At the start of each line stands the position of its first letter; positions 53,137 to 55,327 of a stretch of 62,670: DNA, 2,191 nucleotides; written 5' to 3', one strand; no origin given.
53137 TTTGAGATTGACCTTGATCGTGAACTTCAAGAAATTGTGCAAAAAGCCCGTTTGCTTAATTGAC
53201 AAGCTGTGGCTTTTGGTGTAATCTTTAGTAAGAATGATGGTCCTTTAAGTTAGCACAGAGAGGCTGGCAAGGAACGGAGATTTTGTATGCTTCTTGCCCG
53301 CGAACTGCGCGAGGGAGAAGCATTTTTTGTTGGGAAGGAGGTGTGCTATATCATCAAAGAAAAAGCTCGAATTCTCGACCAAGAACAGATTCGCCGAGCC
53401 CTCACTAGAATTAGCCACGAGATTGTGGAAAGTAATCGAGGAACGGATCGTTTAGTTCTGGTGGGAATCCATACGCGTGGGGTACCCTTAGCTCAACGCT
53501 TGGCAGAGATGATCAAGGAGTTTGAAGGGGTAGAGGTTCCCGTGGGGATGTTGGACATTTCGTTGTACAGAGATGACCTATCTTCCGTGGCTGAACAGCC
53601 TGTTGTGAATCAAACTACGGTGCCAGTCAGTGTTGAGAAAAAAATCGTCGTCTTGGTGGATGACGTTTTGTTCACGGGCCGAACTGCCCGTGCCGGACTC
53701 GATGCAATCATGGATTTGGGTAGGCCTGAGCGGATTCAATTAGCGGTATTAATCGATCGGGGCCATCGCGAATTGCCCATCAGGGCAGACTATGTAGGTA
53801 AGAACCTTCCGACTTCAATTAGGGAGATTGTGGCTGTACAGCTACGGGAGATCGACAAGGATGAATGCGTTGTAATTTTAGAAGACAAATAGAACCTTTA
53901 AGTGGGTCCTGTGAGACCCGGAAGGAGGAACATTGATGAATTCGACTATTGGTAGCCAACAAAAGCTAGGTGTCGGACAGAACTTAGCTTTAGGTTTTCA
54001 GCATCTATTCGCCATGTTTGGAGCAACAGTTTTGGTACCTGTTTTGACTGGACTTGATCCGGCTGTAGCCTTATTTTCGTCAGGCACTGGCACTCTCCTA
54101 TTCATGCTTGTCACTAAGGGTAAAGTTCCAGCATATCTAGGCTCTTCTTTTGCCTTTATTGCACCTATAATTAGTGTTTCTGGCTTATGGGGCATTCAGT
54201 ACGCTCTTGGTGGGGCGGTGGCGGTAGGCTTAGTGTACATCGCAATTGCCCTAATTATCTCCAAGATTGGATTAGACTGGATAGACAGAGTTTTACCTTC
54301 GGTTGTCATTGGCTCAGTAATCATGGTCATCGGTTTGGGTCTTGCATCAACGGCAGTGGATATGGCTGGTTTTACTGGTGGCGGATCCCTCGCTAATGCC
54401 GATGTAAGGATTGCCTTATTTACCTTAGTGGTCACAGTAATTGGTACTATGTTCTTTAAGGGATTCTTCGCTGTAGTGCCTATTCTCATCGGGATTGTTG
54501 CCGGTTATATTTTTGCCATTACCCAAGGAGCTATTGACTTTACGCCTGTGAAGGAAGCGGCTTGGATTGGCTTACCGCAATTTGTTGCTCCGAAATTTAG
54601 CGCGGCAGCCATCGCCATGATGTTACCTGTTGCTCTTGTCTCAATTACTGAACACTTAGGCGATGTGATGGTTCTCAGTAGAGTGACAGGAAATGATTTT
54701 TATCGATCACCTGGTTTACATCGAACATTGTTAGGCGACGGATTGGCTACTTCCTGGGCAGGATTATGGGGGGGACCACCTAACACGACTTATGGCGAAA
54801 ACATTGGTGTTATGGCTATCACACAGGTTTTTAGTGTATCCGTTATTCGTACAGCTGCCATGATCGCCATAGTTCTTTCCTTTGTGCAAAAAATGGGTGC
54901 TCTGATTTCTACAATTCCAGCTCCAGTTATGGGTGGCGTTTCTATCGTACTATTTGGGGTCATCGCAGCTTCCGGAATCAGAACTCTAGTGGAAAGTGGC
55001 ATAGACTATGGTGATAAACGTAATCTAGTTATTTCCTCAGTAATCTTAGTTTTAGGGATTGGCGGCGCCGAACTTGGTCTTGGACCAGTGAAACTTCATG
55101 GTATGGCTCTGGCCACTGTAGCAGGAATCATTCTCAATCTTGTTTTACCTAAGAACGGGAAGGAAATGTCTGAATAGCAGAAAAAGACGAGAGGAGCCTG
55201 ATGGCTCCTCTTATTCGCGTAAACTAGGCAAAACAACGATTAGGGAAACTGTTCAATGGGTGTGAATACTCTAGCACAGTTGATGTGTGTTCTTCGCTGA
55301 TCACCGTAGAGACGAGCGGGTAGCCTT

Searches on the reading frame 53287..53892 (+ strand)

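Call 48: search_protein_families(library=pfam, proteins=[window:53287-53892:+])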
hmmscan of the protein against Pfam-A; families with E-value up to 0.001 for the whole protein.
window:53287-53892:+ (201 aa): 3 families
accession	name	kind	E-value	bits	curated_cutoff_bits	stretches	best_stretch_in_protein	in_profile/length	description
PF00156.33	Pribosyltran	-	1.9e-25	89.5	26.3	1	28-184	4-153/158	Phosphoribosyl transferase domain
PF14681.12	UPRTase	-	1.7e-05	24.9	27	1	40-156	52-159/206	Uracil phosphoribosyltransferase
PF15609.12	PRTase_2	-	0.00043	20.3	28.8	1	113-182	114-183/188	Phosphoribosyl transferase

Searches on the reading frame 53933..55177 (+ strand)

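Call 48: search_protein_families(library=pfam, proteins=[window:53933-55177:+])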
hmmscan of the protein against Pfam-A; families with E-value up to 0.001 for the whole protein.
window:53933-55177:+ (414 aa): 1 family
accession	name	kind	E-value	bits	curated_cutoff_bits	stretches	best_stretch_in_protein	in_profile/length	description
PF00860.26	Xan_ur_permease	-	9.9e-102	341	27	1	16-379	2-384/389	Permease family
